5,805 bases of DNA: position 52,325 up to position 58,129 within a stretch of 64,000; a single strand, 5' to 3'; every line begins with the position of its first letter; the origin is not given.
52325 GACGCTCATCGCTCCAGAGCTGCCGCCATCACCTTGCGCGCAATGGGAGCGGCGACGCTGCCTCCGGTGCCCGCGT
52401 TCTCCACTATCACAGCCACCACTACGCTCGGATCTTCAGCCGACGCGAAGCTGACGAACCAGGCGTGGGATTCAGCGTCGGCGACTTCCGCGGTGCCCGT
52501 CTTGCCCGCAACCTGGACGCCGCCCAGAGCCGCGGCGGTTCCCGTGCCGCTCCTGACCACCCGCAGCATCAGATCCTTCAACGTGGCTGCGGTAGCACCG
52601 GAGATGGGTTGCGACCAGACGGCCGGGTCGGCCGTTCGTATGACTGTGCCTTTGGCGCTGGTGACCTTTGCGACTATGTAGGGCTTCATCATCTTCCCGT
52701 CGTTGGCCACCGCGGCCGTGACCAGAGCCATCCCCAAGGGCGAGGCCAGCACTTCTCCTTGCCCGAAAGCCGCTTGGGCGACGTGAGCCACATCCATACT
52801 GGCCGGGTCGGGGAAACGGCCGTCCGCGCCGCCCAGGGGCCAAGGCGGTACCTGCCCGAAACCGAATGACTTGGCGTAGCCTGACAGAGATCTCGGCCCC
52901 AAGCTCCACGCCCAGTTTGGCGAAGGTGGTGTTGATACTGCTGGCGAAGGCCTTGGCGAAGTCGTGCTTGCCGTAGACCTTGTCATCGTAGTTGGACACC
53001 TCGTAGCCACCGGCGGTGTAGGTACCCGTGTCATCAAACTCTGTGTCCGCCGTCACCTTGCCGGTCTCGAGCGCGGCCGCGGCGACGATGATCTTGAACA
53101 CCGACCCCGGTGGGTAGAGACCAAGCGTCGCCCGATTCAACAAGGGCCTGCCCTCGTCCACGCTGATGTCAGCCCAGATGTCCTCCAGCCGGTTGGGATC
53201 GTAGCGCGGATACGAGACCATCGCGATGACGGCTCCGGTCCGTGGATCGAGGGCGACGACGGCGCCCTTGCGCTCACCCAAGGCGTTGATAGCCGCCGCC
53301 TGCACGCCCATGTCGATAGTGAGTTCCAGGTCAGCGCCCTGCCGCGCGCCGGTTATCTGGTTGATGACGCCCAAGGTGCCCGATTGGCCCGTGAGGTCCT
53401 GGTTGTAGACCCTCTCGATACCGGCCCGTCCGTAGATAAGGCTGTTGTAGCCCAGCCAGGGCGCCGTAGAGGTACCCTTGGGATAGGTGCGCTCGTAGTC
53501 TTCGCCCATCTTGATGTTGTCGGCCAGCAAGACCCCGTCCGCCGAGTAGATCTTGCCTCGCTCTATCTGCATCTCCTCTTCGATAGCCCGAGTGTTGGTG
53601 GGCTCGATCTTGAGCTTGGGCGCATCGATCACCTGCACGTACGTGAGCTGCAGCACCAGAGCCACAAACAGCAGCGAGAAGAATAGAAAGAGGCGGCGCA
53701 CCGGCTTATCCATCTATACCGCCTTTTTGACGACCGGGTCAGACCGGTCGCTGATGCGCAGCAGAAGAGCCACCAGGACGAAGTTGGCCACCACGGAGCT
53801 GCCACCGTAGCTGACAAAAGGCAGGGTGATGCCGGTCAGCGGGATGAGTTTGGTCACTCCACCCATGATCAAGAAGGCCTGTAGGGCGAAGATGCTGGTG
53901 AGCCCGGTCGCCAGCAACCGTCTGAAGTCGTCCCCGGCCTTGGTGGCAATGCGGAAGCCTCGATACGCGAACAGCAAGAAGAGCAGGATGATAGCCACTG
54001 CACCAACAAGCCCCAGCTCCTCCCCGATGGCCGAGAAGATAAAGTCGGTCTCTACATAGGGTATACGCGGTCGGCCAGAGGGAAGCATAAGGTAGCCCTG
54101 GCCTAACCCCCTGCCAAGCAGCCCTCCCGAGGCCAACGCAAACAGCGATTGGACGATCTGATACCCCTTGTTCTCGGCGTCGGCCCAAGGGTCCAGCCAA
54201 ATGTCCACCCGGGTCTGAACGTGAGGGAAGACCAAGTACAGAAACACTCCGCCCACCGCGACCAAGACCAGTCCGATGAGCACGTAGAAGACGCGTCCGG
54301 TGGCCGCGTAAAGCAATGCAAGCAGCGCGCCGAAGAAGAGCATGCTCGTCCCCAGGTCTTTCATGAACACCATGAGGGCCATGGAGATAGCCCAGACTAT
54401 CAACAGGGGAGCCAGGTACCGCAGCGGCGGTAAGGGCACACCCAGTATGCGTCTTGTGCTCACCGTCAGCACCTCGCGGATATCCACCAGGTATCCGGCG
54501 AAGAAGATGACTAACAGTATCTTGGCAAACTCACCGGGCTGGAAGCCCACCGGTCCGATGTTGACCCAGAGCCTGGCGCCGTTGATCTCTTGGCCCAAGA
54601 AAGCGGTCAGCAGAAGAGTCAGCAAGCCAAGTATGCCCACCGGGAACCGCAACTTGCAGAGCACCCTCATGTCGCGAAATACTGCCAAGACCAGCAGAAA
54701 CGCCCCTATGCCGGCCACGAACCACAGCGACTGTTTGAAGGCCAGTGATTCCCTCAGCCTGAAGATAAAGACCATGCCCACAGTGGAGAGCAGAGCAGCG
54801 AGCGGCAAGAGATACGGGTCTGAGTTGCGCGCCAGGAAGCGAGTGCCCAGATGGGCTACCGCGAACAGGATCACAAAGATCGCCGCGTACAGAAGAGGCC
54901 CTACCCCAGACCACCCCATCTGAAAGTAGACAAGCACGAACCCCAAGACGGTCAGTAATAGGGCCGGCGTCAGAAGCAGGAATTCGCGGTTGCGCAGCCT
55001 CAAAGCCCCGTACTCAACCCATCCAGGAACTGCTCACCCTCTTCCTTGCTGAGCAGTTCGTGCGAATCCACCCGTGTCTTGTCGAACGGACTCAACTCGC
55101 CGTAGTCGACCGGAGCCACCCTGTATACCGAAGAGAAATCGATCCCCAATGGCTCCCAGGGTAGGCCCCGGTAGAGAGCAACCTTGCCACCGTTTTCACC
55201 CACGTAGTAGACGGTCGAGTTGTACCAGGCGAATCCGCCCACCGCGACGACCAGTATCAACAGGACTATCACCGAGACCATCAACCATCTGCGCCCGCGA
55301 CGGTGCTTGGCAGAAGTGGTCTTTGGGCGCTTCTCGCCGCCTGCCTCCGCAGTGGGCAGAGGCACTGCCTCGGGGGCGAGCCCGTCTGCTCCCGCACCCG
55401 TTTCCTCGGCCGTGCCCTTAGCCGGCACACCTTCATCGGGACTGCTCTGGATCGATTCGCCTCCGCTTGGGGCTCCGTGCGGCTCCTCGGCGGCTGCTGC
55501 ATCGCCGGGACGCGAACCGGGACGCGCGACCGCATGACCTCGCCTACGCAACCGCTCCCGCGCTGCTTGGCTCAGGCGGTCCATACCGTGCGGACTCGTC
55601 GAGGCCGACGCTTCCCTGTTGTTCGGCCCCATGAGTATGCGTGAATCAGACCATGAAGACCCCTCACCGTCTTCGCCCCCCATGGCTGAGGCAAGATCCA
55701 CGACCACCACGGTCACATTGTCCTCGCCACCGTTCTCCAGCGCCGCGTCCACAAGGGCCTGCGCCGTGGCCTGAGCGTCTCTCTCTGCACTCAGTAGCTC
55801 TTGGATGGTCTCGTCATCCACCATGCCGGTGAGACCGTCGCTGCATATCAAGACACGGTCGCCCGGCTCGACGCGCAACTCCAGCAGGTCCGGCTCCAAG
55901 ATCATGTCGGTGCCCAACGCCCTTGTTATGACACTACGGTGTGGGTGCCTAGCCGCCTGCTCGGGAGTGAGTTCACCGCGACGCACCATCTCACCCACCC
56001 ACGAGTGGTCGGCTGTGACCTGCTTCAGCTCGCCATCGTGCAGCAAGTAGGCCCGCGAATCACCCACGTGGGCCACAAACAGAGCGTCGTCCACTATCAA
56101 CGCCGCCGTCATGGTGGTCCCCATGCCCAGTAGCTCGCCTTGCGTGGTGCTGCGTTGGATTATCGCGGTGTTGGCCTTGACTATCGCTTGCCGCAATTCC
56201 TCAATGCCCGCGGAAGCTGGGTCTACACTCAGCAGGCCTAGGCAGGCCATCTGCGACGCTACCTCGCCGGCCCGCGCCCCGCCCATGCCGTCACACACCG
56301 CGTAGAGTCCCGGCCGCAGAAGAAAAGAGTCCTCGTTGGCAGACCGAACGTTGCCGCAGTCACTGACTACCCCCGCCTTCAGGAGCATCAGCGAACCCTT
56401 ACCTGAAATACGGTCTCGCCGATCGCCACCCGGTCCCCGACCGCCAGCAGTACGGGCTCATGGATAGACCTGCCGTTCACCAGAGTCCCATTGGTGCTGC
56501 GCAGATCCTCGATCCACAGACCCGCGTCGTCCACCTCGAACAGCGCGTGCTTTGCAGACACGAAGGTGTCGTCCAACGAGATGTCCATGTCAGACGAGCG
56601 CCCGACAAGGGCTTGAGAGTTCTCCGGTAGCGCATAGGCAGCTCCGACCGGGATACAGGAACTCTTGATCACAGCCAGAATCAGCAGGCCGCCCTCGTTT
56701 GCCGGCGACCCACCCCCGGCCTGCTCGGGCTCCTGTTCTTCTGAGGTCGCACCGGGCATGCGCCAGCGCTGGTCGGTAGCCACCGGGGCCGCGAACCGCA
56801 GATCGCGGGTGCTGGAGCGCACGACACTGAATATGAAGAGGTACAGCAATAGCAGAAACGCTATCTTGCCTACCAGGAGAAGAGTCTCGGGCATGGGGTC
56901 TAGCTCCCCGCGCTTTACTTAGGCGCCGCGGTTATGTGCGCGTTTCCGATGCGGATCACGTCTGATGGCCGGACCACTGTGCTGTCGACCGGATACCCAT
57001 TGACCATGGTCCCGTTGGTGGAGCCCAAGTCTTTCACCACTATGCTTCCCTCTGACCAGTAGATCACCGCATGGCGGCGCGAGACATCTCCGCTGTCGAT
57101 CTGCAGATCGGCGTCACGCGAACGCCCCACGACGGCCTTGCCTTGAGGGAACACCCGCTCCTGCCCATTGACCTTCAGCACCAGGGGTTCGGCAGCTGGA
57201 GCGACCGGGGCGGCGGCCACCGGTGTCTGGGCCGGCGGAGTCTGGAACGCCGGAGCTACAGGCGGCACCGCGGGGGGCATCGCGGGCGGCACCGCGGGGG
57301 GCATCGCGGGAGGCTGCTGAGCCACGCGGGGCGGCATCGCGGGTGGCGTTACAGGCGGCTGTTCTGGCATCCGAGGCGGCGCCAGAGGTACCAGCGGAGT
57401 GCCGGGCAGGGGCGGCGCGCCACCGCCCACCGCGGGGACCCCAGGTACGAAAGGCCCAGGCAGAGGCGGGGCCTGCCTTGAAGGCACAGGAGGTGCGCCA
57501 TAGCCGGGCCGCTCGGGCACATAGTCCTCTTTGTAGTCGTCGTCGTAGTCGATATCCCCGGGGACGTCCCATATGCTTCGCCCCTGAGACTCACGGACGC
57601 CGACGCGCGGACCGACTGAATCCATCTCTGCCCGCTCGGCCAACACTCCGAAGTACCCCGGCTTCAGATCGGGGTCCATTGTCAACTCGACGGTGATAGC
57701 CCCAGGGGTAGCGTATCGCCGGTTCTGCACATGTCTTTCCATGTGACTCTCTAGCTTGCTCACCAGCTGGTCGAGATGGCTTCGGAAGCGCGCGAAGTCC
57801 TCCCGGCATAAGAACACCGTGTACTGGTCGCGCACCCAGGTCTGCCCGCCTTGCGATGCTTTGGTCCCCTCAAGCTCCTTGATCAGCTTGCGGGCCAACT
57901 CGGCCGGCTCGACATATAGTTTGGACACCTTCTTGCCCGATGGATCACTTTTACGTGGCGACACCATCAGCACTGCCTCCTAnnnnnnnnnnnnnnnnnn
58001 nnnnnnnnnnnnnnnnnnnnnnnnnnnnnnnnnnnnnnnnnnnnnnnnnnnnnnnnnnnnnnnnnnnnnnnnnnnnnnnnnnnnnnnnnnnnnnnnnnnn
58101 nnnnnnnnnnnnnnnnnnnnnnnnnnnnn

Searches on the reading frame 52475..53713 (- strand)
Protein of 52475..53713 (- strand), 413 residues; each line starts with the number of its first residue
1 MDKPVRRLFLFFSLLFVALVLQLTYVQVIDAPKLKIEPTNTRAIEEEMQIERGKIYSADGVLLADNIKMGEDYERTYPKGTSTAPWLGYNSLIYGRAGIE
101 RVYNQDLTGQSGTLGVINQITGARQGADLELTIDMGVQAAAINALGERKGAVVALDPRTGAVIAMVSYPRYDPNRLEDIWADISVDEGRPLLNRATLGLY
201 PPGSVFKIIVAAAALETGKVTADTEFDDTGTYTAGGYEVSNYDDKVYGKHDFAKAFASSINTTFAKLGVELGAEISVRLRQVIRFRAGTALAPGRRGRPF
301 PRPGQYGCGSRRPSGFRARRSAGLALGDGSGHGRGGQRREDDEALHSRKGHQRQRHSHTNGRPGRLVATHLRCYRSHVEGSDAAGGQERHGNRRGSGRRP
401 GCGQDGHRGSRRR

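Call 88: search_protein_families(library=pfam, proteins=[window:52475-53713:-], max_evalue=0.00001)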
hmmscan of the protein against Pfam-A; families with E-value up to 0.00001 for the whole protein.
window:52475-53713:- (413 aa): 3 families
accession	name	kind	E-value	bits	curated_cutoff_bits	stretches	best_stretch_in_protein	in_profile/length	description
PF00905.27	Transpeptidase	-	9.2e-25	87.9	22.1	1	150-278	1-118/299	Penicillin binding protein transpeptidase domain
PF21922.1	PBP_dimer_2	-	4.1e-13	49.8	27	1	52-115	1-65/83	Penicillin binding protein A dimerisation domain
PF03717.20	PBP_dimer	-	1.4e-06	29.3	24.4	0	68-113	101-164/180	Penicillin-binding Protein dimerisation domain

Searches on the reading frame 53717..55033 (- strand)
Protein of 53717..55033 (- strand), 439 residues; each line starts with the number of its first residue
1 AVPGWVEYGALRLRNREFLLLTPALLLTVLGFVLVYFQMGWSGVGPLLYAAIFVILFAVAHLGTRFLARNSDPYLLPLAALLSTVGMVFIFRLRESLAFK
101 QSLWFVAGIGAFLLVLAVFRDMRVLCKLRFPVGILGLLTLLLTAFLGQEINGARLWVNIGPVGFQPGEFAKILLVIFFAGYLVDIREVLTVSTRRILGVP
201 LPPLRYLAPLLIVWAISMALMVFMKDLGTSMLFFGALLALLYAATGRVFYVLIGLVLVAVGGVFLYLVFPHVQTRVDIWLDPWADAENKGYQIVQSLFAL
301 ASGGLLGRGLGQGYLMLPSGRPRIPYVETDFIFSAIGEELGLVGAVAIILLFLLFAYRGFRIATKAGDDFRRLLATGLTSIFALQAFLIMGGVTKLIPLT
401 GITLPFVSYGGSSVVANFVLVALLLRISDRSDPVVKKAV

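Call 88: search_protein_families(library=pfam, proteins=[window:53717-55033:-], max_evalue=0.00001)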
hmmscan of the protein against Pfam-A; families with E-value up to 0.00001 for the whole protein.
window:53717-55033:- (439 aa): 1 family
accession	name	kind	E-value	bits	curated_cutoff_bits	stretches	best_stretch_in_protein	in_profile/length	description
PF01098.24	FTSW_RODA_SPOVE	-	4.3e-83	279.7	26.4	1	94-430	34-353/356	Cell cycle protein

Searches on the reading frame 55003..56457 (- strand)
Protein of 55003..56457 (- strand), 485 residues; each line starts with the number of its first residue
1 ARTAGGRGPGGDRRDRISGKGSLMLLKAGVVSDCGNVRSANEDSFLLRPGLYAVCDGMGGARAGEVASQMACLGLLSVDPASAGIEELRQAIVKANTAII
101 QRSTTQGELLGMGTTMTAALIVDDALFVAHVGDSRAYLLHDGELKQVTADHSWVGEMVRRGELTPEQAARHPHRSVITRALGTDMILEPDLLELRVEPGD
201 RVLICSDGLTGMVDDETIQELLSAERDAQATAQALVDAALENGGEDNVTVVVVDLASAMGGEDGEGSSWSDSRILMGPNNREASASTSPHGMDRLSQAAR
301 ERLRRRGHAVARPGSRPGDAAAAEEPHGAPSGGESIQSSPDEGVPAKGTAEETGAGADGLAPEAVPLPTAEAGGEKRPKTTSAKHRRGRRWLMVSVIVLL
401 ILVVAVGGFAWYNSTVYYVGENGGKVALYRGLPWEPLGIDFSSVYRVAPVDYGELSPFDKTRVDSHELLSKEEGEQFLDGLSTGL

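Call 88: search_protein_families(library=pfam, proteins=[window:55003-56457:-], max_evalue=0.00001)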
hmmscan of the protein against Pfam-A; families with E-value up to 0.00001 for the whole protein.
window:55003-56457:- (485 aa): 2 families
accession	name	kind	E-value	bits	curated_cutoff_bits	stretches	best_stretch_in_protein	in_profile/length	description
PF00481.26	PP2C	-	1.5e-17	64.6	20.3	1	47-152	32-141/255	Protein phosphatase 2C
PF13672.11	PP2C_2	-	5.4e-14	52.7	24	1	51-218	27-184/209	Protein phosphatase 2C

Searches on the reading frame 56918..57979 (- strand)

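Call 88: search_protein_families(library=pfam, proteins=[window:56918-57979:-], max_evalue=0.00001)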
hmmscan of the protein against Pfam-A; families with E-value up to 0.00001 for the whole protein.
window:56918-57979:- (354 aa): 3 families
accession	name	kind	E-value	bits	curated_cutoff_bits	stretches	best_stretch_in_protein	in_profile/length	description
PF00498.31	FHA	-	1.5e-19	70.6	20.7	1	283-345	2-67/67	FHA domain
PF12401.13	FhaA_N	-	2.6e-18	66.9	25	1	17-112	18-114/115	FhaA, N-terminal domain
PF16697.10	Yop-YscD_cpl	-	3.1e-13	50.2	33.2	1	271-350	8-89/94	Inner membrane component of T3SS, cytoplasmic domain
